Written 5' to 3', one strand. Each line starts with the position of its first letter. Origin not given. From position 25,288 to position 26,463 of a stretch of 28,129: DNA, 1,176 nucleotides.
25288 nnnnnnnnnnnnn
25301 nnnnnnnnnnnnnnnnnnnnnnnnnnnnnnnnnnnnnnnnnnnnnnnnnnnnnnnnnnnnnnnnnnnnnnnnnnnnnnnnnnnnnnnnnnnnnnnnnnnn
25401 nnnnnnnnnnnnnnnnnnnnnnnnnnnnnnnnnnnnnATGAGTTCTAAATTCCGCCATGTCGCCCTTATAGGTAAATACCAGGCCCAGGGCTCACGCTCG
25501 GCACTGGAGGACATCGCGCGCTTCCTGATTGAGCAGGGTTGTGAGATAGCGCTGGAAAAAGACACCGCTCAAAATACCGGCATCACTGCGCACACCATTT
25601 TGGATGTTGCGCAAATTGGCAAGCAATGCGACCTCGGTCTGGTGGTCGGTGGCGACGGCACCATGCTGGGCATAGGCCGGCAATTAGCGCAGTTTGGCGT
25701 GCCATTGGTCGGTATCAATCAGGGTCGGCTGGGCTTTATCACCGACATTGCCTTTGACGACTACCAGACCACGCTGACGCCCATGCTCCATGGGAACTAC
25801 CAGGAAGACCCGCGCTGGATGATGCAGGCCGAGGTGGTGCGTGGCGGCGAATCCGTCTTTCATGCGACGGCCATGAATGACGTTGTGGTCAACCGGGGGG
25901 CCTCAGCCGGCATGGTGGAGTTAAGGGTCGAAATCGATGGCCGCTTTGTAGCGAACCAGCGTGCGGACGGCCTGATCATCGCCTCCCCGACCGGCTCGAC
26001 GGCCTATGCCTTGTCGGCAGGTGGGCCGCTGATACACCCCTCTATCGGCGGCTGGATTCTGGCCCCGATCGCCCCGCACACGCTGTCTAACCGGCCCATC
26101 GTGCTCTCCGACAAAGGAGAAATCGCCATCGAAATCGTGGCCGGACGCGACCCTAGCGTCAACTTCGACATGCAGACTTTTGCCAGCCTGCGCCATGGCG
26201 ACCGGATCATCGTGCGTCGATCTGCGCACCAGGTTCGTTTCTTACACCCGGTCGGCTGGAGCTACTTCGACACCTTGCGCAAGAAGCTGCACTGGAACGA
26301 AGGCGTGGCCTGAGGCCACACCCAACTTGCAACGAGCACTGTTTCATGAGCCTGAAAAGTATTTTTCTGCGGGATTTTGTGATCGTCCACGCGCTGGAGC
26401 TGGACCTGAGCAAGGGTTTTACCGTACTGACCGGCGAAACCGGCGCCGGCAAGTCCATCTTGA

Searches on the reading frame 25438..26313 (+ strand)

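Call 14: search_protein_families(library=pfam, proteins=[window:25438-26313:+], max_evalue=0.01)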
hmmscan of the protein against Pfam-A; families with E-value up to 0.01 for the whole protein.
window:25438-26313:+ (291 aa): 2 families
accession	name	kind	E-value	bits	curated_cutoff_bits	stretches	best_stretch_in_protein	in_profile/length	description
PF20143.4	NAD_kinase_C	-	7.9e-34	116.5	23.7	1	146-270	1-125/126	ATP-NAD kinase C-terminal domain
PF01513.26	NAD_kinase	-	3.2e-16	60.2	25.5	1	9-121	2-130/130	ATP-NAD kinase N-terminal domain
